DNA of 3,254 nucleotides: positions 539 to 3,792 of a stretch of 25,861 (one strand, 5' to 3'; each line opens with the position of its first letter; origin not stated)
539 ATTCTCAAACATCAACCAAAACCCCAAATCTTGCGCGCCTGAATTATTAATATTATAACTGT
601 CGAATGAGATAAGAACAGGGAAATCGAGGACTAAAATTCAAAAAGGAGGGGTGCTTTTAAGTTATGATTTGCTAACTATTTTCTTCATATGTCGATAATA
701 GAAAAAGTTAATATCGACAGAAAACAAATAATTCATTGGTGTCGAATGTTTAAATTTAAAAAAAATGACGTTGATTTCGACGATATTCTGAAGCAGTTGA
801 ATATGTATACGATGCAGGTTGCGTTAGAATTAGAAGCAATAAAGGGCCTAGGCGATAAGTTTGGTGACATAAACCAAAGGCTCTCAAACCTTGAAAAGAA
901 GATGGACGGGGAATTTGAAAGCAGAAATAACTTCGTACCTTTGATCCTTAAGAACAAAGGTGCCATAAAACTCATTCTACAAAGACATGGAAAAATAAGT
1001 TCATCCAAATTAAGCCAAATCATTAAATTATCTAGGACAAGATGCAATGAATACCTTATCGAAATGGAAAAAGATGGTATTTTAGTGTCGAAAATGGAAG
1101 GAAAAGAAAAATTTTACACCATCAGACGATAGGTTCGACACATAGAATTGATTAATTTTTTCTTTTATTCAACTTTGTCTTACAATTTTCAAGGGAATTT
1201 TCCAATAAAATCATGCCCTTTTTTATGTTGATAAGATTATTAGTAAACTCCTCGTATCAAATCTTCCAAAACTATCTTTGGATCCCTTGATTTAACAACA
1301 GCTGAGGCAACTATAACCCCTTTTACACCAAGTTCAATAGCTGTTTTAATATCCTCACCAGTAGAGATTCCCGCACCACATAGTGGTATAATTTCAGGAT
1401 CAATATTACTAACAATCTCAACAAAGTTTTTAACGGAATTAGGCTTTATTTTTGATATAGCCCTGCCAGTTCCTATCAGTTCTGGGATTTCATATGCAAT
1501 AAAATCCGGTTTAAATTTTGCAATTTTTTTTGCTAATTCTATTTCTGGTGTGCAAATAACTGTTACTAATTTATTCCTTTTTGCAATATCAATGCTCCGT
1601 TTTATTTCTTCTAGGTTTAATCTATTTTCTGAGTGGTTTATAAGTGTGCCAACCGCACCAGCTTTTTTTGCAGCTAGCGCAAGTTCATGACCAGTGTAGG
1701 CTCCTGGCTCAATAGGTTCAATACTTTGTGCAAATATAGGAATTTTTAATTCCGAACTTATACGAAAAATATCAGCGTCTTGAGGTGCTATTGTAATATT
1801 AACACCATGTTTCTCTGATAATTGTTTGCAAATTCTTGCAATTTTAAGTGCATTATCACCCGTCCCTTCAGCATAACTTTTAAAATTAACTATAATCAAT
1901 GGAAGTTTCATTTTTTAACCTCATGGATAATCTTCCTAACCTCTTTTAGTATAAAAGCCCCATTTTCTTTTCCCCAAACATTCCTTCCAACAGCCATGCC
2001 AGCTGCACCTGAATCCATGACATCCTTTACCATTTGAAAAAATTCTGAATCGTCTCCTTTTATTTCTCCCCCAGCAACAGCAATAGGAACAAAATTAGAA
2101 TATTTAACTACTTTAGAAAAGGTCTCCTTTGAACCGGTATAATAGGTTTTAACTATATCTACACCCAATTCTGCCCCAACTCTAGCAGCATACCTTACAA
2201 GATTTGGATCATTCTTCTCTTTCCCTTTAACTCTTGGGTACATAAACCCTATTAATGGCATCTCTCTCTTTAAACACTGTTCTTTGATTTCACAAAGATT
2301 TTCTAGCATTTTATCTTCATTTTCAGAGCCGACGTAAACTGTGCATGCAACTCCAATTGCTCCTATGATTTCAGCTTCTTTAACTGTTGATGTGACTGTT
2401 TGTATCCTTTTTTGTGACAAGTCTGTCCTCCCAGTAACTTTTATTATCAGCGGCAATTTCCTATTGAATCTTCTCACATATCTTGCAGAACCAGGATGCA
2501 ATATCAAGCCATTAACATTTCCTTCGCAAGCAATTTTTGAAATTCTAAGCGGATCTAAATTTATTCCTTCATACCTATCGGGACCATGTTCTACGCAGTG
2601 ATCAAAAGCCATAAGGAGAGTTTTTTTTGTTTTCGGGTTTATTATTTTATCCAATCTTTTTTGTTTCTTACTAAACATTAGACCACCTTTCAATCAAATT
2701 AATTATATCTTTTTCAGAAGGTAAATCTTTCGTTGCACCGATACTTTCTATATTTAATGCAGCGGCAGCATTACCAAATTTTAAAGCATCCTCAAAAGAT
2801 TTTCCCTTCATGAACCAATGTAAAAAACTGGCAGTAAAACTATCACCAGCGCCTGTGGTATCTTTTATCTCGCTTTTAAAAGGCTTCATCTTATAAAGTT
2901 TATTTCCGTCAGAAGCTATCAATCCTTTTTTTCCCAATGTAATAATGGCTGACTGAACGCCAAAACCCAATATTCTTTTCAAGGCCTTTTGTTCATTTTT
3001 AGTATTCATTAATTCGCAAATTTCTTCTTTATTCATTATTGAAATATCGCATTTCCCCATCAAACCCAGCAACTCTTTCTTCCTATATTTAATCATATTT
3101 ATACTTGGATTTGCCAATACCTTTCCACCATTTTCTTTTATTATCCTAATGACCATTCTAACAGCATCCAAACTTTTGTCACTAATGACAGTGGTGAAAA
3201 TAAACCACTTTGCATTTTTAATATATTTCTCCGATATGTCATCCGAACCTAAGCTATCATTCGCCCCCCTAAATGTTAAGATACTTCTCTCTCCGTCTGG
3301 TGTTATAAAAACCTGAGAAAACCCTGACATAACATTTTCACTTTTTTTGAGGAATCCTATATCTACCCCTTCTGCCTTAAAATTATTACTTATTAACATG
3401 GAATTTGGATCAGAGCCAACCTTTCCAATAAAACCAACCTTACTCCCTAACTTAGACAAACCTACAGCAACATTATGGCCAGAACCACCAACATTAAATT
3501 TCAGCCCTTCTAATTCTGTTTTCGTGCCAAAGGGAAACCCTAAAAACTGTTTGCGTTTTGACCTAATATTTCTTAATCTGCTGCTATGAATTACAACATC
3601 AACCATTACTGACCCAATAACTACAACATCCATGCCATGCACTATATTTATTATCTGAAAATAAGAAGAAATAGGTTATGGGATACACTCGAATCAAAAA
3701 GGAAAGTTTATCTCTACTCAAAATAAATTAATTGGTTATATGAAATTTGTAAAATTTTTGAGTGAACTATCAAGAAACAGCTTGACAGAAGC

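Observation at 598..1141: Winged-helix gene embedded in an array of TGTCGA inverted repeats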

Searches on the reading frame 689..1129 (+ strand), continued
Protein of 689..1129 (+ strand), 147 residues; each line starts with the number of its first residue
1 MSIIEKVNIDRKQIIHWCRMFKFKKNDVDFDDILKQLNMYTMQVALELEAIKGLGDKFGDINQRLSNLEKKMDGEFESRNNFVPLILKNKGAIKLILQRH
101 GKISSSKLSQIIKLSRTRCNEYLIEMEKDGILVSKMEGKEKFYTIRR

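Call 53: find_encoding_contigs(protein=P0042, flank=3000, max_places=4)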
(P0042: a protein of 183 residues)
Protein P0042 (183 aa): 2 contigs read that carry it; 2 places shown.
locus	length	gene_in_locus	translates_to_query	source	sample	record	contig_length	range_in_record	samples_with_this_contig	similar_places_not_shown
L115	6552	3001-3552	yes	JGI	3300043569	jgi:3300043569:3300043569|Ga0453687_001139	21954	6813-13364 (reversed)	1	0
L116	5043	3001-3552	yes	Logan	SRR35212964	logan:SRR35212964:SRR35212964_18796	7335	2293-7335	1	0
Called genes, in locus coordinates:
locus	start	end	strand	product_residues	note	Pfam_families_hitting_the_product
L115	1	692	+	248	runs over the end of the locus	PF06560:GPI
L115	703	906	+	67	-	PF10771:DUF2582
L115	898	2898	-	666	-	PF06202:GDE_C, PF17389:Bac_rhamnosid6H, PF22422:MGH1-like_GH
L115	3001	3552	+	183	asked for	PF13412:HTH_24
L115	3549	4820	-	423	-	PF01935:DUF87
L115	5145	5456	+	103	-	PF04032:Rpr2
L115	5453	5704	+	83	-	-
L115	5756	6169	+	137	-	PF01090:Ribosomal_S19e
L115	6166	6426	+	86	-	PF01984:dsDNA_bind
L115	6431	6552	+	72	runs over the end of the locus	PF01780:Ribosomal_L37ae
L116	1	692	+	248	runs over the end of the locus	PF06560:GPI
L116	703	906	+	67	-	PF10771:DUF2582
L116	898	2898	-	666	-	PF06202:GDE_C, PF17389:Bac_rhamnosid6H, PF22422:MGH1-like_GH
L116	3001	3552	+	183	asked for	PF13412:HTH_24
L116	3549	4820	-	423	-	PF01935:DUF87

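Call 54: find_encoding_contigs(protein=P0032, flank=3000, max_places=4)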
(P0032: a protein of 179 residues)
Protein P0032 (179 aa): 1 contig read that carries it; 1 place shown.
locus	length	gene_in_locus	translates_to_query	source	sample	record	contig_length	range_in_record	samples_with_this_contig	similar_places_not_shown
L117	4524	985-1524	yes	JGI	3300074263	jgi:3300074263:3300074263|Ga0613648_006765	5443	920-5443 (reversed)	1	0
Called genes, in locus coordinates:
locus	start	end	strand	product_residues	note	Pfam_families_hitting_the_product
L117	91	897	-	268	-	-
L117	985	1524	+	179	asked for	PF01978:TrmB (faint), PF13412:HTH_24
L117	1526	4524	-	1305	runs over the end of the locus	?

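Call 57: find_encoding_contigs(protein=P0033, flank=3000, max_places=3)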
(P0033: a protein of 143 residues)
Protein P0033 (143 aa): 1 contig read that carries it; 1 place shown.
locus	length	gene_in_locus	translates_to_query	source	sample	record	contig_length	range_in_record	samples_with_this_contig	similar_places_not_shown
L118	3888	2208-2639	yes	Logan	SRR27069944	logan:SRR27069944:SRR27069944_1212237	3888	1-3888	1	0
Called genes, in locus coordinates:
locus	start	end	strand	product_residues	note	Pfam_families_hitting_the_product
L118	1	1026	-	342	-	?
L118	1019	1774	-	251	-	-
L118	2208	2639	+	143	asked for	PF13412:HTH_24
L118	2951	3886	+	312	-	?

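Call 58: find_encoding_contigs(protein=P0025, flank=3000, max_places=3)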
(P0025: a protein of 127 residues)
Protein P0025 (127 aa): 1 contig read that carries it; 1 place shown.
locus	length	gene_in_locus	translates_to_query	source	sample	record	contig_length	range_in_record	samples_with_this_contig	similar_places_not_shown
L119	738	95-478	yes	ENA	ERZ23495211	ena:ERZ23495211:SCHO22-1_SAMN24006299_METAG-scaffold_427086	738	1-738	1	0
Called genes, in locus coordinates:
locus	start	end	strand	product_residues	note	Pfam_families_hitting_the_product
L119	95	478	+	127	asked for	-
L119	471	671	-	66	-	-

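Call 60: search_protein_families(library=ncbifam, proteins=[window:746-1129:+, P0042, P0032], max_evalue=0.1)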
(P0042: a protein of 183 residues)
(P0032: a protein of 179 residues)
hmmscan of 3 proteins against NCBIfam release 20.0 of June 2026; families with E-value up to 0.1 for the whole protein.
window:746-1129:+ (128 aa): 6 families
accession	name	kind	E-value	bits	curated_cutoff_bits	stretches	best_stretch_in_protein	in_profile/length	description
NF008370.0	PRK11169.1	equivalog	0.0015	18.3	233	1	77-113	22-58/164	leucine-responsive transcriptional regulator Lrp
NF033788.1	HTH_metalloreg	subfamily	0.0095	15.7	55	1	74-127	16-69/77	metalloregulator ArsR/SmtB family transcription factor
NF003158.0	PRK04132.1-3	equivalog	0.011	12.8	1750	1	56-124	802-870/1437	replication factor C small subunit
TIGR01884.1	cas_HTH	subfamily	0.057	12.8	60.2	1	57-125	128-197/202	CRISPR-associated CARF protein Csa3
NF041413.1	ArsR_Rv2640c_fam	equivalog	0.072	13.5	155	0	76-127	51-102/118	Rv2640c family ArsR-like transcriptional regulator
TIGR01435.1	glu_cys_lig_rel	equivalog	0.093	10.9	656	1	53-87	451-487/719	bifunctional glutamate--cysteine ligase/glutathione synthetase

P0042 (183 aa): 7 families
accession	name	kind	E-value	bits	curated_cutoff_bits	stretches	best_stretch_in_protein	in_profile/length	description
NF033788.1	HTH_metalloreg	subfamily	0.00031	20.5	55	1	125-181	15-71/77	metalloregulator ArsR/SmtB family transcription factor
NF008370.0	PRK11169.1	equivalog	0.00032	20.4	233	1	118-166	10-59/164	leucine-responsive transcriptional regulator Lrp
NF053610.1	Sso10a_fam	subfamily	0.0099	15.9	60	1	141-177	23-55/64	Sso10a family chromatin protein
NF040939.2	trans_reg_lrs14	equivalog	0.018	15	90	1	125-167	26-68/103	Lrs14 family HTH-type transcriptional regulator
NF041413.1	ArsR_Rv2640c_fam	equivalog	0.031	14.7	155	1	122-181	44-104/118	Rv2640c family ArsR-like transcriptional regulator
NF004579.0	PRK05925.1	equivalog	0.042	12.8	665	1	99-160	15-76/440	aspartate kinase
TIGR00549.1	mevalon_kin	equivalog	0.083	12.4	163.05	0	76-132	159-216/276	mevalonate kinase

P0032 (179 aa): 7 families
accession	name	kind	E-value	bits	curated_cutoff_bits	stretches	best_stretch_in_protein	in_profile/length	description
NF008370.0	PRK11169.1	equivalog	0.00013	21.7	233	1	123-165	17-59/164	leucine-responsive transcriptional regulator Lrp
NF033788.1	HTH_metalloreg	subfamily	0.00015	21.5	55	1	118-178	9-69/77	metalloregulator ArsR/SmtB family transcription factor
TIGR01884.1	cas_HTH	subfamily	0.022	14.2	60.2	1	111-176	133-197/202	CRISPR-associated CARF protein Csa3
TIGR02702.1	SufR_cyano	equivalog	0.058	13.1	178.8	1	123-166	4-47/208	iron-sulfur cluster biosynthesis transcriptional regulator SufR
NF040939.2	trans_reg_lrs14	equivalog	0.066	13.3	90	0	128-173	30-75/103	Lrs14 family HTH-type transcriptional regulator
NF033789.1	repress_SdpR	subfamily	0.068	13.1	100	0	117-177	5-64/79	autorepressor SdpR family transcription factor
NF007341.0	PRK09834.1-3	equivalog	0.079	12.1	269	0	131-171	24-64/274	DNA-binding transcriptional regulator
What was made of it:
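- On Lrp/AsnC family: The NCBIfam Lrp model scores 18.3 bits against a cut-off of 233 (call 60).
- On ArsR/SmtB family: NF033788 scores 15.7 bits against a cut-off of 55 (call 60).
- On Lrs14 family: The distant relative P0042 scores 15 bits against a cut-off of 90 (call 60).
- Closest known: ArsR/SmtB and MarR winged-helix repressors. Different: The NCBIfam ArsR/SmtB model scores 15.7 bits against a cut-off of 55 (call 60).
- Tried and rejected: NCBIfam has no family above cut-off (call 60).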

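Call 62: find_encoding_contigs(protein=P0028, flank=2500, max_places=2)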
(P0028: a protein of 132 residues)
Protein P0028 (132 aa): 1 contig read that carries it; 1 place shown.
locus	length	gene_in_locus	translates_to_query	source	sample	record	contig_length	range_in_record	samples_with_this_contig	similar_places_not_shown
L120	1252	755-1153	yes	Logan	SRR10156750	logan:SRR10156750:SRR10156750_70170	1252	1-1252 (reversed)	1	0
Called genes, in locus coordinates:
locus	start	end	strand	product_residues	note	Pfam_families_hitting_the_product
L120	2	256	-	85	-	?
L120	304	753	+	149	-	-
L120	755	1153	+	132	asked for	PF04157:EAP30 (weak), PF01022:HTH_5 (faint), PF13412:HTH_24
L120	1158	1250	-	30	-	?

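Call 63: find_encoding_contigs(protein=P0030, flank=2500, max_places=2)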
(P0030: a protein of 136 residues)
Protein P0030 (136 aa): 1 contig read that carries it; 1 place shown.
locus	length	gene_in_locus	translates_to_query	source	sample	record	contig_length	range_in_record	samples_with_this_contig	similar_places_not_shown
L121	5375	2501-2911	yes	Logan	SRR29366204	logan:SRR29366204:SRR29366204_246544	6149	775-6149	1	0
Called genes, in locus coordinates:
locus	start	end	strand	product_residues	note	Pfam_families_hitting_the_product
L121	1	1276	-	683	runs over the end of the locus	?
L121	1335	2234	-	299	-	PF09339:HTH_IclR (weak)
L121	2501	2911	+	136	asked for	PF13412:HTH_24 (weak)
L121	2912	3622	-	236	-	-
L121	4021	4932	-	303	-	-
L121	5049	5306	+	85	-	-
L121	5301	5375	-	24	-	?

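Call 64: find_encoding_contigs(protein=P0036, flank=2500, max_places=2)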
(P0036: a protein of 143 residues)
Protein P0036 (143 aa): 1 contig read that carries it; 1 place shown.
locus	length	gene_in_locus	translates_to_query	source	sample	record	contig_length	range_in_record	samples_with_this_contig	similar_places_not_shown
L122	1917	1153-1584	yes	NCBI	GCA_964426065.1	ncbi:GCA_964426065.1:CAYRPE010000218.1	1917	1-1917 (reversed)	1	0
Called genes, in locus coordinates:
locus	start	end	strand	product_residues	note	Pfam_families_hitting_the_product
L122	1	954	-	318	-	?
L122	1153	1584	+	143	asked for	PF13412:HTH_24 (weak)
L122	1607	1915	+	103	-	?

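Call 65: find_encoding_contigs(protein=P0071, flank=2500, max_places=2)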
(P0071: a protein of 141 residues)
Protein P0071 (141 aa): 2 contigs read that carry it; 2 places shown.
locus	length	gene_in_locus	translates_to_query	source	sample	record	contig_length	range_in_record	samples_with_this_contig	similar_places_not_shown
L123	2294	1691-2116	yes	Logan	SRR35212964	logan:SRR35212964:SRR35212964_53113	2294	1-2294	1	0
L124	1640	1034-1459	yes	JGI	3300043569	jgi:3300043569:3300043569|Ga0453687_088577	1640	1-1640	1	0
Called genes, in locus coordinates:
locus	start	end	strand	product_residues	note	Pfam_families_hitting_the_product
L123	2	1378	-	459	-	?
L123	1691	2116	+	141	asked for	PF01978:TrmB, PF13412:HTH_24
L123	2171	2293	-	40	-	?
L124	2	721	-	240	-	?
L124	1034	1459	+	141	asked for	PF01978:TrmB, PF13412:HTH_24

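Call 79: find_encoding_contigs(protein=P0134, flank=2500, max_places=3)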
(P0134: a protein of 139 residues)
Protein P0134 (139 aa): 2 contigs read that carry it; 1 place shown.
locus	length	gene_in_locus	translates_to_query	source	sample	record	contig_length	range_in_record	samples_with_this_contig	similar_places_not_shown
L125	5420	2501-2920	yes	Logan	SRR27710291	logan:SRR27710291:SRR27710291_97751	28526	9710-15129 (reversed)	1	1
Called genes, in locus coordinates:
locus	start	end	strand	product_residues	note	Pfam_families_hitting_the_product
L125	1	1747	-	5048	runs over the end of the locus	?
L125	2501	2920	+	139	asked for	PF13412:HTH_24 (faint)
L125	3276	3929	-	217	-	-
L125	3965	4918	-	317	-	-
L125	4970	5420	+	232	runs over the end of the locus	PF00142:Fer4_NifH (faint), PF01656:CbiA, PF06564:CBP_BcsQ (weak), PF10609:ParA, PF13614:AAA_31, PF13500:AAA_26 (weak)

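Call 80: find_encoding_contigs(protein=P0104, flank=2500, max_places=3)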
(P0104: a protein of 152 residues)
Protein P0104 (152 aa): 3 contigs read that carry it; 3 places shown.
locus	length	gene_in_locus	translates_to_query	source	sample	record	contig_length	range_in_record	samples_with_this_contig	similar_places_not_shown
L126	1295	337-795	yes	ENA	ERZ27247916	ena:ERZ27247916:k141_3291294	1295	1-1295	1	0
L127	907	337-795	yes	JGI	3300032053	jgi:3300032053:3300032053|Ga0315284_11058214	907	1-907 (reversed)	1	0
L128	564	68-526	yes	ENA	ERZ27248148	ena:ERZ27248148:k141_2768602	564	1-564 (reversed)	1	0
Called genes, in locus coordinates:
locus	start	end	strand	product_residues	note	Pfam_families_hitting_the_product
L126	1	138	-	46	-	?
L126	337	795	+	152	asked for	-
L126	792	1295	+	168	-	?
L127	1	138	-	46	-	?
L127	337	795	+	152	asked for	-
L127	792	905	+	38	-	?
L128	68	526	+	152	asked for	-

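Call 81: find_encoding_contigs(protein=P0037, flank=2500, max_places=3)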
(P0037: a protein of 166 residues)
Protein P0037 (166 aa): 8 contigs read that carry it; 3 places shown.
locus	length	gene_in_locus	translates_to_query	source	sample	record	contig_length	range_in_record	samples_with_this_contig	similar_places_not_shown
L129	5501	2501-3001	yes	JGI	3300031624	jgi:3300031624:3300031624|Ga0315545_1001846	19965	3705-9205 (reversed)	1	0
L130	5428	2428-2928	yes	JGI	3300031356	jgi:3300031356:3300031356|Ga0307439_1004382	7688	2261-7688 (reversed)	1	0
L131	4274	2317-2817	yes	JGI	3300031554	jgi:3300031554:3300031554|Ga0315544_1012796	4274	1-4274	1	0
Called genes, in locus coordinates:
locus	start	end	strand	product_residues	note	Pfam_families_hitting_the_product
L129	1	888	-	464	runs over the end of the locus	PF01637:ATPase_2, PF13173:AAA_14 (weak), PF03008:DUF234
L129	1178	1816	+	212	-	-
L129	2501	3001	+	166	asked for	PF06745:ATPase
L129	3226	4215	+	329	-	PF00571:CBS, PF24336:DUF7504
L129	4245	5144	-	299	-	-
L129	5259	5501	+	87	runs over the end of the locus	PF03083:MtN3_slv, PF04193:PQ-loop (weak)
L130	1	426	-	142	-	?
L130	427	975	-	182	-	PF24336:DUF7504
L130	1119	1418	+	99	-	-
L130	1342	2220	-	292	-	PF12760:Zn_ribbon_IS1595 (weak), PF12762:DDE_Tnp_IS1595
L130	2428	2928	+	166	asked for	PF06745:ATPase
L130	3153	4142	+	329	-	PF00571:CBS, PF24336:DUF7504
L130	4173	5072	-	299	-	-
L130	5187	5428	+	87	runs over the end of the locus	PF03083:MtN3_slv, PF04193:PQ-loop (weak)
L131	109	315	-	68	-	PF00989:PAS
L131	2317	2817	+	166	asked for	PF06745:ATPase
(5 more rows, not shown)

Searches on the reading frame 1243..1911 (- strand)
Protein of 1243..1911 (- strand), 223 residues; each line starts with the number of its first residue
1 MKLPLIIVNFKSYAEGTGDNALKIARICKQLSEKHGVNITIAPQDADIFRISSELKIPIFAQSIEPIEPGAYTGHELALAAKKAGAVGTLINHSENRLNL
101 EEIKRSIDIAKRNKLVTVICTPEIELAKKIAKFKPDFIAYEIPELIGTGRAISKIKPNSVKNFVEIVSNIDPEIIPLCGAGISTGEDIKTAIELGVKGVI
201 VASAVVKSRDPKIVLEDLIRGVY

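Call 5: search_protein_families(library=pfam, proteins=[window:1243-1911:-], max_evalue=1)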
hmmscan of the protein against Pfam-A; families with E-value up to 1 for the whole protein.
window:1243-1911:- (223 aa): 10 families
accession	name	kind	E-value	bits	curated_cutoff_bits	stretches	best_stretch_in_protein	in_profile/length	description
PF00121.24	TIM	-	1e-34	120.6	20.1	1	4-210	1-237/245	Triosephosphate isomerase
PF05690.20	ThiG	-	2.7e-06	27.3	23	1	146-213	155-215/247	Thiazole biosynthesis protein ThiG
PF00977.27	His_biosynth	-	0.0032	17.4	23.6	1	177-209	77-109/228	Histidine biosynthesis protein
PF03060.21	NMO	-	0.015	15.2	28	1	165-207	190-227/331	Nitronate monooxygenase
PF00218.27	IGPS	-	0.018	14.7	27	1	160-216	196-252/254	Indole-3-glycerol phosphate synthase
PF01180.27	DHO_dh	-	0.033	13.8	27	1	153-213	220-279/291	Dihydroorotate dehydrogenase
PF01070.24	FMN_dh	-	0.035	13.6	24.9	1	159-203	259-303/350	FMN-dependent dehydrogenase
PF02225.27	PA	-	0.036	14.6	23.9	0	78-95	43-60/95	PA domain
PF04131.20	NanE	-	0.069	12.8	27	0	180-207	151-178/192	Putative N-acetylmannosamine-6-phosphate epimerase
PF02581.23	TMP-TENI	-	0.072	12.9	27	1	106-205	88-180/180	Thiamine monophosphate synthase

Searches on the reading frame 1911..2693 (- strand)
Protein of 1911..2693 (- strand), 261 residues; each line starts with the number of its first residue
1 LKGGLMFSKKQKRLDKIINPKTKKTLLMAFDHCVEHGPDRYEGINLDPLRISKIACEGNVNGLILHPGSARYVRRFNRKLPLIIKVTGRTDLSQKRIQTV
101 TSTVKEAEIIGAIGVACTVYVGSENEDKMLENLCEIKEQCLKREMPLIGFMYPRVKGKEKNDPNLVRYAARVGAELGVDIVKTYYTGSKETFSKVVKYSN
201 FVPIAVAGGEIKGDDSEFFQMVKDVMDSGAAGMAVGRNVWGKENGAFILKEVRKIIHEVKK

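Call 5: search_protein_families(library=pfam, proteins=[window:1911-2693:-], max_evalue=1)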
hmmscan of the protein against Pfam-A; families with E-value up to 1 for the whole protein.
window:1911-2693:- (261 aa): 3 families
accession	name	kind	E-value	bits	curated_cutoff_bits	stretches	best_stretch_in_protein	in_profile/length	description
PF01791.15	DeoC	-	5.6e-41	141.1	23.8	1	26-241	2-228/229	DeoC/LacD family aldolase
PF18505.6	DUF5619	-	0.071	13.6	25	1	149-184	44-80/85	Domain of unknown function (DUF5619)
PF11019.14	DUF2608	-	0.22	11.4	22.6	1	130-165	188-223/244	Protein of unknown function (DUF2608)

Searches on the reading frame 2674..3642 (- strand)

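Call 5: search_protein_families(library=pfam, proteins=[window:2674-3642:-], max_evalue=1)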
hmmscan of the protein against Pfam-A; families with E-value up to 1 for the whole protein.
window:2674-3642:- (323 aa): 2 families
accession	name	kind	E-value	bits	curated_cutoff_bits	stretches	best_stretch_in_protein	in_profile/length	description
PF00294.29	PfkB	-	5.3e-60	203.7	25.8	1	5-308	3-300/302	pfkB family carbohydrate kinase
PF08543.17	Phos_pyr_kin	-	0.0084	15.9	27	1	194-291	116-225/246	Phosphomethylpyrimidine kinase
